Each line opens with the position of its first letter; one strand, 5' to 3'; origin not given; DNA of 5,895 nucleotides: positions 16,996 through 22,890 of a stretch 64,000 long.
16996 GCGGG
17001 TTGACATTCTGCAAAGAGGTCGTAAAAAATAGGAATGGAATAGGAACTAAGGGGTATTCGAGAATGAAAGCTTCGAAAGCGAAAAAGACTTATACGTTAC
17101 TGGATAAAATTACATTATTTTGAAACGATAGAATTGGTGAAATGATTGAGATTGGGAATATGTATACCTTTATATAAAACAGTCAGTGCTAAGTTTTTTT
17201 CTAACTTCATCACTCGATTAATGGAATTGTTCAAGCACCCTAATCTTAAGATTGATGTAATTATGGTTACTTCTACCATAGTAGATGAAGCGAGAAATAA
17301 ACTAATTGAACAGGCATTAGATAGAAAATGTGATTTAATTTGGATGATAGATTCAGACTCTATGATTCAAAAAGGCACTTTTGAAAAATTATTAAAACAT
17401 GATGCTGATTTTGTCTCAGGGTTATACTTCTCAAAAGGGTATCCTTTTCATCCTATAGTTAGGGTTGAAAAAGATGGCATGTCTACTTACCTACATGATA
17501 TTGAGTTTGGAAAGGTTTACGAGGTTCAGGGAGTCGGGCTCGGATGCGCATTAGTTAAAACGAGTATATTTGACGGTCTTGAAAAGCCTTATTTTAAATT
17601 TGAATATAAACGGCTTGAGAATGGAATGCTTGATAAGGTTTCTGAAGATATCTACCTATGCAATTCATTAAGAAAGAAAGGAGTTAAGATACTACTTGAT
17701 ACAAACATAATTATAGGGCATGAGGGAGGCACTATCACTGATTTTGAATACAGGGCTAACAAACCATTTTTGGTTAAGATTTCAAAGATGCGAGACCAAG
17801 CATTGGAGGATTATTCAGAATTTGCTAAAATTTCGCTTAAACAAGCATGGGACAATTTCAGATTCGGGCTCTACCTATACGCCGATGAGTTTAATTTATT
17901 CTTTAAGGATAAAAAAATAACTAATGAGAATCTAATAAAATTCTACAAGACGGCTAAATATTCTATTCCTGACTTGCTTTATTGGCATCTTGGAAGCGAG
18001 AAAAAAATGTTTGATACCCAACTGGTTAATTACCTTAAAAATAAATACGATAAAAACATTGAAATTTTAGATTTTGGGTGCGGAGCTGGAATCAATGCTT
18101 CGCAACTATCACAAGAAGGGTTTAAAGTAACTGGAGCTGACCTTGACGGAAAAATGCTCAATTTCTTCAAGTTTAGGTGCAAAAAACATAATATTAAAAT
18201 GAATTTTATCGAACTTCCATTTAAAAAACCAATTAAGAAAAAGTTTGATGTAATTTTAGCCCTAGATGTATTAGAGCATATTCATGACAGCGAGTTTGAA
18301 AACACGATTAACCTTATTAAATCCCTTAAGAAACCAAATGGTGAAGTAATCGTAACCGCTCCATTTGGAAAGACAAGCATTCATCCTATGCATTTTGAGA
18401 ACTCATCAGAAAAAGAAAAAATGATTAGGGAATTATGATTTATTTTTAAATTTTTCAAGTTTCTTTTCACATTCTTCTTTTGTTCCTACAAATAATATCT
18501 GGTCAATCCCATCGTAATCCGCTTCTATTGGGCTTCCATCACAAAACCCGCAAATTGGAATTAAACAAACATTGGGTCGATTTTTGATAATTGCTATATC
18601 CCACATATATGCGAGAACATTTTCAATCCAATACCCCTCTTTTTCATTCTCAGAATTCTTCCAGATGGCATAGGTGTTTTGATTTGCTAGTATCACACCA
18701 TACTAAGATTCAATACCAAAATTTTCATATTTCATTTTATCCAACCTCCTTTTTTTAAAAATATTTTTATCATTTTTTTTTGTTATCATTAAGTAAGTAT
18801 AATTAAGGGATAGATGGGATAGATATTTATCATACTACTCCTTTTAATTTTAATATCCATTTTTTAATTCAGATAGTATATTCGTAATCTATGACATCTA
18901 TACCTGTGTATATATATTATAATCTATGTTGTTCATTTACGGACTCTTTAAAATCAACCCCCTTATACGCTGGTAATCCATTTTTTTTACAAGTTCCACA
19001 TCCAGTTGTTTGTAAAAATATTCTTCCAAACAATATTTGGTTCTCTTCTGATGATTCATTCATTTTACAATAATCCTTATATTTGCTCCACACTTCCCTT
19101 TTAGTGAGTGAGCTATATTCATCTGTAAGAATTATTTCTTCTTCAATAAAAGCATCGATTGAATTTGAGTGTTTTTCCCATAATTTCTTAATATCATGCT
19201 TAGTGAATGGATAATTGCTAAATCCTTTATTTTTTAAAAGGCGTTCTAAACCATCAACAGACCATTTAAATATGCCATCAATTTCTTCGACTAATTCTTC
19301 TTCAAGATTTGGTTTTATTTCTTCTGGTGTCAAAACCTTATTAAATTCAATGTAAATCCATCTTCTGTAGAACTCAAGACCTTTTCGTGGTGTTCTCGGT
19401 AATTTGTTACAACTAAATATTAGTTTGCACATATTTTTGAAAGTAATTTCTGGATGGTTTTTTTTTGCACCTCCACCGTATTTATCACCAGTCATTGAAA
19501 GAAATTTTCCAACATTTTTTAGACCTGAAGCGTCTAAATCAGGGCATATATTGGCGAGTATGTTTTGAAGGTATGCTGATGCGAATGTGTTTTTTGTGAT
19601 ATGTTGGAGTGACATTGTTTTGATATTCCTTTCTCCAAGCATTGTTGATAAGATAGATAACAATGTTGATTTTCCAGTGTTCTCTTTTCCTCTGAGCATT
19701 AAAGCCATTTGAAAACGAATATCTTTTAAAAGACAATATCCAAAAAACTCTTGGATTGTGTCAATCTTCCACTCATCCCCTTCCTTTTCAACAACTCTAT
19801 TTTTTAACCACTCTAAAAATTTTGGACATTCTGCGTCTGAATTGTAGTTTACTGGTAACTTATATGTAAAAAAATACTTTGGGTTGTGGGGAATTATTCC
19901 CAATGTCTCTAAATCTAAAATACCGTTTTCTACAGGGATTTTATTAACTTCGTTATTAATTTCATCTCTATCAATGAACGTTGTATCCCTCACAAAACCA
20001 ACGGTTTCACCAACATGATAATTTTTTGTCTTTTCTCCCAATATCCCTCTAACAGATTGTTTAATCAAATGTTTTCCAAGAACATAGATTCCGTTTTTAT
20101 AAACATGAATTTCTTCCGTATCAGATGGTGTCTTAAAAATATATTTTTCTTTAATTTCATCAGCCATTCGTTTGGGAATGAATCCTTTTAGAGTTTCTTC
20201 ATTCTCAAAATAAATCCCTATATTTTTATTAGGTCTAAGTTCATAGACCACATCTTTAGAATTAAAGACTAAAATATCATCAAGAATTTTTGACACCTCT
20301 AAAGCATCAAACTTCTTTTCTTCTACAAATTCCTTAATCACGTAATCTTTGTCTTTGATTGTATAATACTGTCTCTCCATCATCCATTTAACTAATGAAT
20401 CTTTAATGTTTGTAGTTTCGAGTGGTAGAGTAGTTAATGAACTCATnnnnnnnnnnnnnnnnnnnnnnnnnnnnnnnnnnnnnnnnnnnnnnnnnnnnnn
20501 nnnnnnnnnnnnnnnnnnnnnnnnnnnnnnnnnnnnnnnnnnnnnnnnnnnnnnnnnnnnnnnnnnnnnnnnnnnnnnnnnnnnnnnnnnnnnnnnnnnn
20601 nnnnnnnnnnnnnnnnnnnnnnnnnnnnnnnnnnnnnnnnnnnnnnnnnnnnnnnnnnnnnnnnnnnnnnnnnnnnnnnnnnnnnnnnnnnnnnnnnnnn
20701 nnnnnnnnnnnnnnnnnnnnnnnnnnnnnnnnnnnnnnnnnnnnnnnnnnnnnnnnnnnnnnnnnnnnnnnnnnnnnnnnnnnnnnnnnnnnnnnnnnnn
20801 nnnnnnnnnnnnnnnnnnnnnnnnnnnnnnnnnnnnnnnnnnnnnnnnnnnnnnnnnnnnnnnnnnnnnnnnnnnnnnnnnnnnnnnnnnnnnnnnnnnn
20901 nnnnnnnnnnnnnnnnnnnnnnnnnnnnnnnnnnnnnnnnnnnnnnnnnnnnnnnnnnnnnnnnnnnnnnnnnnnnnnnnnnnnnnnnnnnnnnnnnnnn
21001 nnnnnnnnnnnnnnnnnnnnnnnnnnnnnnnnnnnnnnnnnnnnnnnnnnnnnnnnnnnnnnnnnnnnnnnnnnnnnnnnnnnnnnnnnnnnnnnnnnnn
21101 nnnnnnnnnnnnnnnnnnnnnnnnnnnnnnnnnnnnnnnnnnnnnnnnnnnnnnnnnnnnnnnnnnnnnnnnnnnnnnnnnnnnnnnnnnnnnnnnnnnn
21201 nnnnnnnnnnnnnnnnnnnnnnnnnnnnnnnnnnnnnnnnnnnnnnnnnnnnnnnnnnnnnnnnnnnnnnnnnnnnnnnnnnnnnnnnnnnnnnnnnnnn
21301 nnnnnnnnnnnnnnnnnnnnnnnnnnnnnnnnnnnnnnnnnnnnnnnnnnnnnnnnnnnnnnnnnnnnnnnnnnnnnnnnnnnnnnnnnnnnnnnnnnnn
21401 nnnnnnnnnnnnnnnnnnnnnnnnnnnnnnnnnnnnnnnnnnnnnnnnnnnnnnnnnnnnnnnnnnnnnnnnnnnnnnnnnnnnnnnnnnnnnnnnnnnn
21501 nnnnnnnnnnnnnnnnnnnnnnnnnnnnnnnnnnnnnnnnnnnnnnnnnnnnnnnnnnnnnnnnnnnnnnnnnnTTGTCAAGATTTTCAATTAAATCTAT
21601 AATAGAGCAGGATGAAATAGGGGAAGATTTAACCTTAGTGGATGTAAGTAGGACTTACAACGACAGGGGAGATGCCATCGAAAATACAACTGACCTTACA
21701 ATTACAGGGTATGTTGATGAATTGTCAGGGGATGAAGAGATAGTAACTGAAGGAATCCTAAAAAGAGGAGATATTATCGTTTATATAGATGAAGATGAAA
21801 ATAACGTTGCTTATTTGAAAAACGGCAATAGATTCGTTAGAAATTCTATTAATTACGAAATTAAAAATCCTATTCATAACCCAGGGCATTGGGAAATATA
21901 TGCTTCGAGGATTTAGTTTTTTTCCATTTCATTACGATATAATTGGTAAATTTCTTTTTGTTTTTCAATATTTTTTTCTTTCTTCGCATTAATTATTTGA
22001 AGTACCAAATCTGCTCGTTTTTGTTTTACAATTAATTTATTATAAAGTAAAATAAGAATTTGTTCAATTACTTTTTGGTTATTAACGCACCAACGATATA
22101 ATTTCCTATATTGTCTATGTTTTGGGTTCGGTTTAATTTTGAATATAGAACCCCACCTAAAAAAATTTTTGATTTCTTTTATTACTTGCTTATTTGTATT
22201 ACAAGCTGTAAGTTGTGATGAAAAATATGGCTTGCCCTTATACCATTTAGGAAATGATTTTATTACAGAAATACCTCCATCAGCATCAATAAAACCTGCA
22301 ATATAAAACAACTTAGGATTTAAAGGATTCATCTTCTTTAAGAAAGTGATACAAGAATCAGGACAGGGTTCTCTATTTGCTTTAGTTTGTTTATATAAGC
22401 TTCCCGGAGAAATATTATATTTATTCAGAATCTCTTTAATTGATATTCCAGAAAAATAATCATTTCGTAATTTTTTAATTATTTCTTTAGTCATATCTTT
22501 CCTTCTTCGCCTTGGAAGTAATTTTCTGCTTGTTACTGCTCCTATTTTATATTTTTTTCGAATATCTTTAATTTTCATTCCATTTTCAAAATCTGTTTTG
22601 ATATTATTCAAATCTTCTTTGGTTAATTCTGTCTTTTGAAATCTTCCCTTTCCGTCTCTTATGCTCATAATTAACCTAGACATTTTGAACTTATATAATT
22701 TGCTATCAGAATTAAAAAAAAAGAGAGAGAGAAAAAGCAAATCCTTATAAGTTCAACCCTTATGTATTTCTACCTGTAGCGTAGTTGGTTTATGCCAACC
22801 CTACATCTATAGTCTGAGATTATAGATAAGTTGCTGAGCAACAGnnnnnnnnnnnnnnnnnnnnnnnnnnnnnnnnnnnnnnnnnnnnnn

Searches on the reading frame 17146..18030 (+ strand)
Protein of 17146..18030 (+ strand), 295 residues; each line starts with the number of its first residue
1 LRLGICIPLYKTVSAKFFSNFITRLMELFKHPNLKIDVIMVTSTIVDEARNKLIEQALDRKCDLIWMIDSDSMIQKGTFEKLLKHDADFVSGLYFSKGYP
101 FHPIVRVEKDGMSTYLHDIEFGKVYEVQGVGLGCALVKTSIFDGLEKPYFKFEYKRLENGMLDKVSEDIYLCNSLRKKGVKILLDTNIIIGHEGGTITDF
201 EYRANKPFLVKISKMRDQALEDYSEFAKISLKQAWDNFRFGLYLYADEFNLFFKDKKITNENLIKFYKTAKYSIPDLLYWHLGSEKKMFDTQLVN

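Call 63: search_solved_structures(query=window:17146-18030:+, max_evalue=1)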
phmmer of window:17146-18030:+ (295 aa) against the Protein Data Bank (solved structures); distinct sequences matched with E-value up to 1: 0.

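Call 82: search_protein_families(library=pfam, alignment_id=A6, max_evalue=0.1)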
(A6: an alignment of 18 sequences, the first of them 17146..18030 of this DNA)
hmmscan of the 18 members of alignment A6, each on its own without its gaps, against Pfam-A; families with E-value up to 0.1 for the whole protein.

A. member 1, window:17146-18030:+ (295 aa): 3 families
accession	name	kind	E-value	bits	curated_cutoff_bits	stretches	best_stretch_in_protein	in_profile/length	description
PF13641.12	Glyco_tranf_2_3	-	0.0055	17.2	27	1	31-183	55-202/230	Glycosyltransferase like family 2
PF03452.20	Anp1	-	0.012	15.5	28.8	0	48-90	123-166/263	Anp1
PF00535.33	Glycos_transf_2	-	0.033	14.6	23.3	1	48-98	68-119/168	Glycosyl transferase family 2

B. families by the number of members that match (of 18 scanned): 10 families
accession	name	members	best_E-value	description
PF03452.20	Anp1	9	2.6e-06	Anp1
PF00535.33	Glycos_transf_2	6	3.2e-08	Glycosyl transferase family 2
PF13506.12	Glyco_transf_21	4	0.0047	Glycosyl transferase family 21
PF13632.12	Glyco_trans_2_3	3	0.0014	Glycosyl transferase family group 2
PF20691.3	TAGT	2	0.041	TET-Associated Glycosyltransferase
PF13712.12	Glyco_tranf_2_5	1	0.00081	Glycosyltransferase like family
PF10111.15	Glyco_tranf_2_2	1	0.0036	Glycosyltransferase like family 2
PF13641.12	Glyco_tranf_2_3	1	0.0055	Glycosyltransferase like family 2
PF13896.12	Glyco_transf_49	1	0.0096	Glycosyl-transferase for dystroglycan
PF11240.13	DUF3042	1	0.055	Protein of unknown function (DUF3042)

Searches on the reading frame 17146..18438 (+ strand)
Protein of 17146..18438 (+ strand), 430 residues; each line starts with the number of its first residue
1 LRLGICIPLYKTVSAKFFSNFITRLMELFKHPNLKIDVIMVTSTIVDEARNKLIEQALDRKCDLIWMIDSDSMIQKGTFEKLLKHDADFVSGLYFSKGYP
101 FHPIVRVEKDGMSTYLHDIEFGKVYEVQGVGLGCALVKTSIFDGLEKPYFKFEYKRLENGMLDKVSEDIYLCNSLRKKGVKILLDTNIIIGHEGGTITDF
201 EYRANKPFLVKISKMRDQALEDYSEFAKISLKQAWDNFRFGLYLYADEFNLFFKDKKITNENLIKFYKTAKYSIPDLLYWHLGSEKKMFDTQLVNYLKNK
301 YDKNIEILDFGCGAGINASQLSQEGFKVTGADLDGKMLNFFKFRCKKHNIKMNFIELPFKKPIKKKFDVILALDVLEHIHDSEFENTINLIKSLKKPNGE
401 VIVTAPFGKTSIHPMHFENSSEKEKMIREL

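Call 7: search_protein_families(library=pfam, proteins=[window:17146-18438:+], max_evalue=0.01)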
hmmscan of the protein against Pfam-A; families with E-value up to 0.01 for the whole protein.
window:17146-18438:+ (430 aa): 11 families
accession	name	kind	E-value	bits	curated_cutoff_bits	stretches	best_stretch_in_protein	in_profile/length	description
PF13489.12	Methyltransf_23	-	5.2e-15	56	27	1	292-406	11-119/164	Methyltransferase domain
PF13649.12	Methyltransf_25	-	2.8e-14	54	27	1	307-399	1-97/97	Methyltransferase domain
PF13847.12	Methyltransf_31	-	1.8e-13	50.9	27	1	302-407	2-113/145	Methyltransferase domain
PF08241.18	Methyltransf_11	-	4.1e-13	50.2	21.2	1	308-402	1-94/95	Methyltransferase domain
PF08242.18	Methyltransf_12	-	4.1e-11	43.9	30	1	308-400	1-97/98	Methyltransferase domain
PF03848.20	TehB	-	1.9e-06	27.9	20.4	1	305-405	32-134/193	Tellurite resistance protein TehB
PF05175.20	MTS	-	1.6e-05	25.1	23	1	293-371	23-103/170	Methyltransferase small domain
PF02353.26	CMAS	-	9.9e-05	22.2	27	1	302-405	61-166/273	Mycolic acid cyclopropane synthetase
PF06325.19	PrmA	-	0.00048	20.2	22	1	297-402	155-257/296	Ribosomal protein L11 methyltransferase (PrmA)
PF05401.17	NodS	-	0.0012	19.1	24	1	304-406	44-147/201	Nodulation protein S (NodS)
PF08003.17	Methyltransf_9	-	0.0093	15.4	23.8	0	303-403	115-217/315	Protein of unknown function (DUF1698)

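Call 26: search_protein_families(library=phrogs, proteins=[window:17146-18438:+], max_evalue=0.01)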
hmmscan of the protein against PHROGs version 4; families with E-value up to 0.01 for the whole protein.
window:17146-18438:+ (430 aa): 10 families
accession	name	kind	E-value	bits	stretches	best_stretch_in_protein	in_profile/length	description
phrog_1574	-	unknown function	1e-18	69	1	4-195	16-231/240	-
phrog_22502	-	other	4.5e-09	37.4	1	285-403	57-173/276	methyltransferase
phrog_4752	-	other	1.4e-07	32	1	302-407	50-162/241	tRNA methyltransferase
phrog_24759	-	other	5.4e-06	27.3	1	302-400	55-145/204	methyltransferase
phrog_27380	-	other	8.3e-05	23.2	1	295-415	82-202/285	methyltransferase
phrog_9906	-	unknown function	8.8e-05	23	1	306-399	108-202/272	-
phrog_34859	-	moron, auxiliary metabolic gene and host takeover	0.00038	21.2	1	37-203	43-223/247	glycosyltransferase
phrog_12406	-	moron, auxiliary metabolic gene and host takeover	0.001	19.6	1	5-193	7-194/242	glycosyltransferase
phrog_23522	-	unknown function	0.0011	19.6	1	290-406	38-155/273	-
phrog_19153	-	other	0.0061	17.4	0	291-385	35-129/180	tRNA methyltransferase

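Call 48: search_protein_families(library=ncbifam, proteins=[window:17146-18438:+], max_evalue=0.05)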
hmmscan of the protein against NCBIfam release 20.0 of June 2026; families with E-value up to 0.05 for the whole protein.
window:17146-18438:+ (430 aa): 36 families (the best 25 are shown)
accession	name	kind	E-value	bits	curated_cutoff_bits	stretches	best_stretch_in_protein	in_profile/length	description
TIGR01983.1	UbiG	equivalog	8.9e-16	57.9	102.95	1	300-404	46-152/228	bifunctional 2-polyprenyl-6-hydroxyphenol methylase/3-demethylubiquinol 3-O-methyltransferase UbiG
TIGR02021.1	BchM-ChlM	equivalog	3.3e-13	49.5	158.9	1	290-407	41-158/218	magnesium protoporphyrin IX methyltransferase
NF008992.0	PRK12335.1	equivalog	1.1e-10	41.1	303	1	300-423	119-244/289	SAM-dependent methyltransferase TehB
NF043040.1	corrin_prot_MT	hypoth_equivalog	1.2e-10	41.3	180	1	298-404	35-148/216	corrinoid protein-associated methyltransferase CpaM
TIGR02072.1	BioC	equivalog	2.3e-09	37.4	184.95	1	290-413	20-141/244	malonyl-ACP O-methyltransferase BioC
NF008264.0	PRK11036.1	equivalog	2.5e-07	30.4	366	1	293-401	34-145/261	tRNA uridine 5-oxyacetic acid(34) methyltransferase CmoM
NF011529.0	PRK14968.1-3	equivalog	2.5e-07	30.3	162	1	293-371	26-103/198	putative methyltransferase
TIGR00537.1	hemK_rel_arch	hypoth_equivalog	2.1e-06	27.6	87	1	302-372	18-88/179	HemK2/MTQ2 family protein methyltransferase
NF008405.0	PRK11207.1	equivalog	2.1e-06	27.3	218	1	304-405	31-134/198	tellurite resistance methyltransferase TehB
NF045667.1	MTase_DVU1556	equivalog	3e-06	26.9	155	1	302-376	21-94/213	DVU_1556 family methyltransferase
NF008686.0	PRK11705.1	equivalog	5.7e-06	25.6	400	1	301-404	165-266/383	cyclopropane fatty acyl phospholipid synthase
TIGR04290.1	meth_Rta_06860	hypoth_equivalog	1e-05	25.1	300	1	306-380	52-129/226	TIGR04290 family methyltransferase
NF051855.1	GlySarMtaseBact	equivalog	1.8e-05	24.5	350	1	289-379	41-133/259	glycine/sarcosine N-methyltransferase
TIGR00477.1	tehB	equivalog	3.4e-05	23.3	219.5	1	305-405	75-176/238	tellurite resistance methyltransferase TehB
NF000466.2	16S_rRNA_Rmt_gen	equivalog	3.4e-05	23.3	250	1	260-406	63-210/254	Rmt family 16S rRNA (guanine(1405)-N(7))-methyltransferase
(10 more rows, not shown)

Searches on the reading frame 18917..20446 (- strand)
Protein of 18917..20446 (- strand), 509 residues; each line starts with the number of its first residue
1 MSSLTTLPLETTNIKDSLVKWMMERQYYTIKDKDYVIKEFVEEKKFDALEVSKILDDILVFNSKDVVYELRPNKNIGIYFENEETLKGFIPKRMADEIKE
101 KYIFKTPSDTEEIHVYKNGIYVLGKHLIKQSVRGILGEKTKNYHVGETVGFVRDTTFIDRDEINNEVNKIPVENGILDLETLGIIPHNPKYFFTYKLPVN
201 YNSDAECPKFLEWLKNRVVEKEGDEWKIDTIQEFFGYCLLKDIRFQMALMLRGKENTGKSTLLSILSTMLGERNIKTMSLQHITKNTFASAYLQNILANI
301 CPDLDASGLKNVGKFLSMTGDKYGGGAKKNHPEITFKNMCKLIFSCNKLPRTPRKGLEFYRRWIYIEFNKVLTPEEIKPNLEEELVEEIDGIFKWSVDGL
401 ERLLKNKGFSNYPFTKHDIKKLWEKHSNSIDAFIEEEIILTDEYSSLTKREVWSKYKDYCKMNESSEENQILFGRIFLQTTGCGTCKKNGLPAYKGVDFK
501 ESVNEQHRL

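Call 7: search_protein_families(library=pfam, proteins=[window:18917-20446:-], max_evalue=0.01)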
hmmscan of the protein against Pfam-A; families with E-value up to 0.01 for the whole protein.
window:18917-20446:- (509 aa): 2 families
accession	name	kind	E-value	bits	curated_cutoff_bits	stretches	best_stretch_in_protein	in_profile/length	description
PF19263.5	DUF5906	-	2.1e-15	57.8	27.6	1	251-362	1-114/114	Family of unknown function (DUF5906)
PF08706.16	D5_N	-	2.7e-14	54.1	22.4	1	106-215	52-141/145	D5 N terminal like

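Call 32: search_protein_families(library=phrogs, proteins=[window:18917-20446:-], max_evalue=0.001)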
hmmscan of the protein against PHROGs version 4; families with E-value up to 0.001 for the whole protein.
window:18917-20446:- (509 aa): 10 families
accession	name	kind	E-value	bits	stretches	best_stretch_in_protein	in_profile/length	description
phrog_864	-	DNA, RNA and nucleotide metabolism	1.6e-60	206.6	1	42-475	167-594/1064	DNA primase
phrog_6088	-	DNA, RNA and nucleotide metabolism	6.3e-54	184.6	1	159-502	422-766/772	DNA primase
phrog_1829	-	DNA, RNA and nucleotide metabolism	4.3e-51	175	1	152-503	413-759/772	DNA primase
phrog_1156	-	DNA, RNA and nucleotide metabolism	5.9e-51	175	1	158-501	472-827/855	DNA primase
phrog_2478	-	DNA, RNA and nucleotide metabolism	1.7e-36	126.7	1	155-507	494-848/854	DNA polymerase/primase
phrog_16213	-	DNA, RNA and nucleotide metabolism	1.3e-28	100.8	1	80-440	225-586/732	DNA primase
phrog_7601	-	unknown function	3.3e-20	73.7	1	227-475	1-248/289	-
phrog_16950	-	DNA, RNA and nucleotide metabolism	1.3e-15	57.4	1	151-272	463-585/843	DNA primase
phrog_1883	-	DNA, RNA and nucleotide metabolism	4e-11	43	1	183-502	432-750/756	DNA helicase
phrog_7485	-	unknown function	1.2e-05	25.5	1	240-295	221-275/430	-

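Call 84: search_dna_similar(query=window:18917-20446:-, collection=phages, mode=protein, max_evalue=0.00001, max_rows=15)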
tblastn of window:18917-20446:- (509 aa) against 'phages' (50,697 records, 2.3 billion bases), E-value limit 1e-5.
Records with a match: 823; places in all: 826; records where one place covers at least 80% of the query: 30.
Best place of each record, by identity: <60% 823.
By first word of the organism name: Mycobacterium 229; Streptococcus 138; Vibrio 93; Microbacterium 85; Streptomyces 35; Bacteriophage 26; Enterococcus 20; Lactobacillus 16; Listeria 16; Gordonia 11; and 47 more.
By host as written in the record: Mycobacterium smegmatis mc2 155 165; - 83; Microbacterium foliorum NRRL B-24224 45; Vibrio lentus 44; Mycobacterium smegmatis mc#155 31; Microbacterium foliorum NRRL B-24224 SEA 25; Mycobacterium smegmatis mc2155 12; Enterococcus faecium 10; and 259 more.
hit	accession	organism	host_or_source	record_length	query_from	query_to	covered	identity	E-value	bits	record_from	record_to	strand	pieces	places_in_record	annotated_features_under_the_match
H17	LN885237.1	Lactobacillus phage EV3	-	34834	1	479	94%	25.2%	5e-16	87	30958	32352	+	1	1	EV3_036: phage primase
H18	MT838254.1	Bacteriophage sp.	human fecal samples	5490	60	460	79%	29.8%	1e-39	159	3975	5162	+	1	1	record has no annotation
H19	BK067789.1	Nitrosopumilaceae spindle-shaped virus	marine environment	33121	94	496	79%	27.3%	3e-30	131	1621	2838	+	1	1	ORF2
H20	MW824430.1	Vibrio phage PS10B.1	Vibrio crassostreae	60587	62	473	81%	26.0%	8e-25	114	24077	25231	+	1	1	hypothetical protein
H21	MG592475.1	Vibrio phage 1.103.O._10N.261.52.F2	Vibrio splendidus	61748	62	473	81%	26.0%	8e-25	114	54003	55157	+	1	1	P-loop containing nucleoside triphosphate hydrolase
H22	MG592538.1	Vibrio phage 1.171.O._10N.261.52.F12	Vibrio lentus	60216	62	473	81%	25.3%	5e-20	100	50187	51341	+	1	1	P-loop containing nucleoside triphosphate hydrolase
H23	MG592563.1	Vibrio phage 1.194.O._10N.286.54.B1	Vibrio lentus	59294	62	473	81%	25.3%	6e-20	100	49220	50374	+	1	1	helicase superfamily 3 protein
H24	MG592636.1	Vibrio phage 1.270.A._10N.286.54.A8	Vibrio lentus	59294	62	473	81%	25.3%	6e-20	100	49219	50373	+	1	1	helicase superfamily 3 protein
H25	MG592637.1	Vibrio phage 1.270.B._10N.286.54.A8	Vibrio lentus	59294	62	473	81%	25.3%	6e-20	100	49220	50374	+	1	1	helicase superfamily 3 protein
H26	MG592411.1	Vibrio phage 1.027.O._10N.286.54.B8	Vibrio lentus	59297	62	473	81%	25.3%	6e-20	100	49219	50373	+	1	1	helicase superfamily 3 protein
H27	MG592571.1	Vibrio phage 1.200.O._10N.286.55.E1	Vibrio lentus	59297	62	473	81%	25.3%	6e-20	100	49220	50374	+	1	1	helicase superfamily 3 protein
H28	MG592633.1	Vibrio phage 1.268.A._10N.286.54.A11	Vibrio lentus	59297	62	473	81%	25.3%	6e-20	100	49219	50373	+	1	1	helicase superfamily 3 protein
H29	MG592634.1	Vibrio phage 1.268.B._10N.286.54.A11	Vibrio lentus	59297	62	473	81%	25.3%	6e-20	100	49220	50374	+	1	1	helicase superfamily 3 protein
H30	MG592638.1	Vibrio phage 1.271.A._10N.286.54.B4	Vibrio lentus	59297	62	473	81%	25.3%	6e-20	100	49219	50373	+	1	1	helicase superfamily 3 protein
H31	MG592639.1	Vibrio phage 1.271.B._10N.286.54.B4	Vibrio lentus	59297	62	473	81%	25.3%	6e-20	100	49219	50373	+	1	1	helicase superfamily 3 protein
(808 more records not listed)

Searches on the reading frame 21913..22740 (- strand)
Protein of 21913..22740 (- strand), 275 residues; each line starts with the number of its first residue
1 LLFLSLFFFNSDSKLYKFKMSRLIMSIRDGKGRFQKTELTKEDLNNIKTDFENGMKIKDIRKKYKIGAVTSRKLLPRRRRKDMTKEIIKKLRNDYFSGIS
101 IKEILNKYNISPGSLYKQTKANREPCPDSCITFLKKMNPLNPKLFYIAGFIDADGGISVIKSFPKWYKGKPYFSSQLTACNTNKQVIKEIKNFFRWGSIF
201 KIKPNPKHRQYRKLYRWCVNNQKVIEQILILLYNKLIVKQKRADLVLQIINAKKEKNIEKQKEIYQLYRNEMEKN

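Call 8: search_protein_families(library=pfam, proteins=[window:21913-22740:-], max_evalue=0.01)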
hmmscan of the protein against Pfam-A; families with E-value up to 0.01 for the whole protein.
window:21913-22740:- (275 aa): 2 families
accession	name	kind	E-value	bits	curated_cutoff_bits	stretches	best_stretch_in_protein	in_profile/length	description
PF00961.24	LAGLIDADG_1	-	4.1e-06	28.1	23.1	1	147-245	1-95/102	LAGLIDADG endonuclease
PF02796.21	HTH_7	-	9.6e-05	22.9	23.8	0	79-119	2-42/45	Helix-turn-helix domain of resolvase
